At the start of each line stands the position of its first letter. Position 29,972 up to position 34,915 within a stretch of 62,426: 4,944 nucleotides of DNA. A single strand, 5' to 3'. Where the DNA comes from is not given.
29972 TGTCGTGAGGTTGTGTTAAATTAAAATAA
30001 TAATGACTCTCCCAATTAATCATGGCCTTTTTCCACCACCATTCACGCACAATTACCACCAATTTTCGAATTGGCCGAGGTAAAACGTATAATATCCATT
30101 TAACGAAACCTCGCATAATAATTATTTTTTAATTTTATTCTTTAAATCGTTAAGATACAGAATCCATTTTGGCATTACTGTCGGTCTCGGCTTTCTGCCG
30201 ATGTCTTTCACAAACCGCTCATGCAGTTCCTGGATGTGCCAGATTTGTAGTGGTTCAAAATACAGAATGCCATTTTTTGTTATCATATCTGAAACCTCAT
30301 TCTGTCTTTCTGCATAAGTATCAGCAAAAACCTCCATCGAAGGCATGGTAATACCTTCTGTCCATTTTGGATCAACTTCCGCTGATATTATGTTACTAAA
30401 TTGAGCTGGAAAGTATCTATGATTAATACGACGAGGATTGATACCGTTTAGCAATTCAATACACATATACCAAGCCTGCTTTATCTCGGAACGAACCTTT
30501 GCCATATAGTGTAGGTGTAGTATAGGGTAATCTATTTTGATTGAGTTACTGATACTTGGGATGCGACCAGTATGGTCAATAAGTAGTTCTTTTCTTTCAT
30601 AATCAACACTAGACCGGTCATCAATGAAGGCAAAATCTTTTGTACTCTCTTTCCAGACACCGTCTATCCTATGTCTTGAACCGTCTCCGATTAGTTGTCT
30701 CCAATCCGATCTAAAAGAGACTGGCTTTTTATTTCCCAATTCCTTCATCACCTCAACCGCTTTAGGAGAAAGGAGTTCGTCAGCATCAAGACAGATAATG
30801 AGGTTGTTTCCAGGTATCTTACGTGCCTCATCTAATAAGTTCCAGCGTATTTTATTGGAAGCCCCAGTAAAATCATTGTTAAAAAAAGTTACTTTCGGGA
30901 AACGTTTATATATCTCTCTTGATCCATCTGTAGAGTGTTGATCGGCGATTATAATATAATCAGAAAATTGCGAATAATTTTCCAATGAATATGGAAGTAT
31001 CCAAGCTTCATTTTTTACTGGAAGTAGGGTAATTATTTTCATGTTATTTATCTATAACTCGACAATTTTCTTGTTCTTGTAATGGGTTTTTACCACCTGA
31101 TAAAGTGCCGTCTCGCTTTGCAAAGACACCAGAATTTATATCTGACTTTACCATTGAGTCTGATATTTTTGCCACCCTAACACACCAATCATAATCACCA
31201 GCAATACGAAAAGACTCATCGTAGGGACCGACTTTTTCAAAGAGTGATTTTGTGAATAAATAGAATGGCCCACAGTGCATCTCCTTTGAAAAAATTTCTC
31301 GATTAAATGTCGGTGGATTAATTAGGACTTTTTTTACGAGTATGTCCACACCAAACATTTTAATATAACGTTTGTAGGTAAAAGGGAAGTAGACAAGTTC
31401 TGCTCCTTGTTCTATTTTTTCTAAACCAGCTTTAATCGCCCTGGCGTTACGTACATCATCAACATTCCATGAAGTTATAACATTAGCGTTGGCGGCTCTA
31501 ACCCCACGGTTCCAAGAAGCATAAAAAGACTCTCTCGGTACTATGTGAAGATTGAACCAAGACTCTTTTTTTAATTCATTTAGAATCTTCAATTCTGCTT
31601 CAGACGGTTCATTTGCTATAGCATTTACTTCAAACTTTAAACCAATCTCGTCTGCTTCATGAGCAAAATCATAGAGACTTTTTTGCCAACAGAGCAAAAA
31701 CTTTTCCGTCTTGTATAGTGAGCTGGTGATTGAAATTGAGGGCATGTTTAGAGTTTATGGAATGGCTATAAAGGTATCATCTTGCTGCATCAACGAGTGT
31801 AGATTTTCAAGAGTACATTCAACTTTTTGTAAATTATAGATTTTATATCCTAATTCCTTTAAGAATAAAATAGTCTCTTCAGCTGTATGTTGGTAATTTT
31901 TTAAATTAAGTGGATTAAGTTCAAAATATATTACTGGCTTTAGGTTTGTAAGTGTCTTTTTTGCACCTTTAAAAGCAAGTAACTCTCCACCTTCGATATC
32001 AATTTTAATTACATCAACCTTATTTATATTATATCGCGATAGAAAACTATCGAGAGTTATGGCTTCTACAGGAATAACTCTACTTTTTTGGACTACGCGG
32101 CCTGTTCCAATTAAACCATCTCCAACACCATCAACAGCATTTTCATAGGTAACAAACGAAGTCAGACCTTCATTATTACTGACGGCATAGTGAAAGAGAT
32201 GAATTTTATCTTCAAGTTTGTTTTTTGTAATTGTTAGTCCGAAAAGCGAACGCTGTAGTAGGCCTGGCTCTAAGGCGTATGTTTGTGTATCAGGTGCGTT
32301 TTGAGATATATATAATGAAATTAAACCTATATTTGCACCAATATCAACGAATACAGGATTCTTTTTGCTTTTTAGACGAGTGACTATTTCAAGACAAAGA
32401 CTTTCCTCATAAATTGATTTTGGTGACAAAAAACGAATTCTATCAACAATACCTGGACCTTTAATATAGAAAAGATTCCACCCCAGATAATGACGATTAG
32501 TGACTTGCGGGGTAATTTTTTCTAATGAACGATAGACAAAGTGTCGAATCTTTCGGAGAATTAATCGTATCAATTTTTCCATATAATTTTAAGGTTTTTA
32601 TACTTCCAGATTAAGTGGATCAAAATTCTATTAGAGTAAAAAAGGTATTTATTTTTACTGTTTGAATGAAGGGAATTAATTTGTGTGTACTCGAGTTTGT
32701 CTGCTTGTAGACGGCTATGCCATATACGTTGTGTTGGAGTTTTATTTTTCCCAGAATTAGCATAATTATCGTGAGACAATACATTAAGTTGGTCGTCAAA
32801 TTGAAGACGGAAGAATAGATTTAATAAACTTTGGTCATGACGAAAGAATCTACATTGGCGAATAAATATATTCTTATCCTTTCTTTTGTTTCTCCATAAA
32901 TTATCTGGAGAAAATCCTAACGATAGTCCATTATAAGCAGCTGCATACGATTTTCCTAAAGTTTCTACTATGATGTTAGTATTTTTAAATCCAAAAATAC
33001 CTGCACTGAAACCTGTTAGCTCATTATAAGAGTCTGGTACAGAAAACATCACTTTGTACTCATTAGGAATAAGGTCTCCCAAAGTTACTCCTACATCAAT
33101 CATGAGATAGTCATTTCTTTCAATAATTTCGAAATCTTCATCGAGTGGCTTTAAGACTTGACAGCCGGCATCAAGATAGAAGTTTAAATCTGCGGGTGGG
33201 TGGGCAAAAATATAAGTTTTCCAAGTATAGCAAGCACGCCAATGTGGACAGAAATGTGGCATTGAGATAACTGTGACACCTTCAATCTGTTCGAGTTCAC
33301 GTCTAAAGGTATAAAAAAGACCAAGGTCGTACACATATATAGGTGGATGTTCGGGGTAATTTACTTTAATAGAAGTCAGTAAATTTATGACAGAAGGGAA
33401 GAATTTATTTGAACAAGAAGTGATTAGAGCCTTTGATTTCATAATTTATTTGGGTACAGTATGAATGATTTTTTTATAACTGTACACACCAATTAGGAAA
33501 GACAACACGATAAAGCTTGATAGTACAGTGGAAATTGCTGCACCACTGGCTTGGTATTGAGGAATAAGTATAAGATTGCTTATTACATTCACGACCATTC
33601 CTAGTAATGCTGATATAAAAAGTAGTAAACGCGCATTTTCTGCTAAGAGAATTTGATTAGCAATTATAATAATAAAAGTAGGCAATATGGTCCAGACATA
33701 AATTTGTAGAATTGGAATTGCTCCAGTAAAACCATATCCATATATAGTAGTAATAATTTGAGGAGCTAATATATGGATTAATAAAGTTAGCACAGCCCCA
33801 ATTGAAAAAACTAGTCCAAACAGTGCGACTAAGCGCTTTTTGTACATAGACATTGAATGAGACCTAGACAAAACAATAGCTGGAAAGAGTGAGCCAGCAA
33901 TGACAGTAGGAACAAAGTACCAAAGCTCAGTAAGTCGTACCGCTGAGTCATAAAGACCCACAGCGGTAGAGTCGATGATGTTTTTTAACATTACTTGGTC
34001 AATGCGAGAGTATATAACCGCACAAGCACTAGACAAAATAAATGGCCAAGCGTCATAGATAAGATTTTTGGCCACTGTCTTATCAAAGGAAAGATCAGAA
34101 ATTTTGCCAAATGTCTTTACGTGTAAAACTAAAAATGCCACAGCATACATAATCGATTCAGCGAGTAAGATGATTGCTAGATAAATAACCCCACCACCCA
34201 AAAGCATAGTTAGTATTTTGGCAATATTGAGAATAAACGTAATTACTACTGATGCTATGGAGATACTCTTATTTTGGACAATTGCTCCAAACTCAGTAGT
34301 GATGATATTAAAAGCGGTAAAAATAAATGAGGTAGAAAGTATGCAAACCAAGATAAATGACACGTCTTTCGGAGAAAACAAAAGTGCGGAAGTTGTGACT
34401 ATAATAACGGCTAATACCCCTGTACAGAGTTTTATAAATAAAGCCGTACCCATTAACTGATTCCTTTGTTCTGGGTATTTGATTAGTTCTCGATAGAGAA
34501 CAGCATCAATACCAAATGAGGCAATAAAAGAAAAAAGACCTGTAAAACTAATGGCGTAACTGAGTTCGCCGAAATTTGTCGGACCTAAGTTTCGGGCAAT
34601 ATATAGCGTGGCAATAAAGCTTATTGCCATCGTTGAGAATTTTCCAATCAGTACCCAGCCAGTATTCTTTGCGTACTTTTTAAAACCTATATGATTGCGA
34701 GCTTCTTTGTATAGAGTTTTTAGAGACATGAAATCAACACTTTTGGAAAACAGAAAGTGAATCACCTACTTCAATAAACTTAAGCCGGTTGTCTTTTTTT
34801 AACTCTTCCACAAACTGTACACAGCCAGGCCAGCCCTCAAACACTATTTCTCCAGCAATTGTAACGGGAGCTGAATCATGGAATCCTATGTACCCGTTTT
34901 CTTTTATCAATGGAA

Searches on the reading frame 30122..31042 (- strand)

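Call 82: search_protein_families(library=pfam, proteins=[window:30122-31042:-], max_evalue=0.00001)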
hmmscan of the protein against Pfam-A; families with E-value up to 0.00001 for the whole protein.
window:30122-31042:- (306 aa): 2 families
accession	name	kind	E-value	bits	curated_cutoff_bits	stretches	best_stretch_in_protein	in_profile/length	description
PF13704.12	Glyco_tranf_2_4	-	1e-08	36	27.5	1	10-91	1-84/98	Glycosyl transferase family 2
PF00535.33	Glycos_transf_2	-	1.3e-06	28.9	23.3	1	7-124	4-124/168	Glycosyl transferase family 2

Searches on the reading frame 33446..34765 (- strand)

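Call 82: search_protein_families(library=pfam, proteins=[window:33446-34765:-], max_evalue=0.00001)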
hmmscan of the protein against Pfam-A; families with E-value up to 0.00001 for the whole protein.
window:33446-34765:- (439 aa): 2 families
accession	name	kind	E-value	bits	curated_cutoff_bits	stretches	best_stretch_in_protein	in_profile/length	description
PF01943.22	Polysacc_synt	-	7.1e-29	101.5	28.2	1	32-297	2-270/274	Polysaccharide biosynthesis protein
PF13440.11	Polysacc_synt_3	-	5.3e-13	49.3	23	1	56-297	2-240/293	Polysaccharide biosynthesis protein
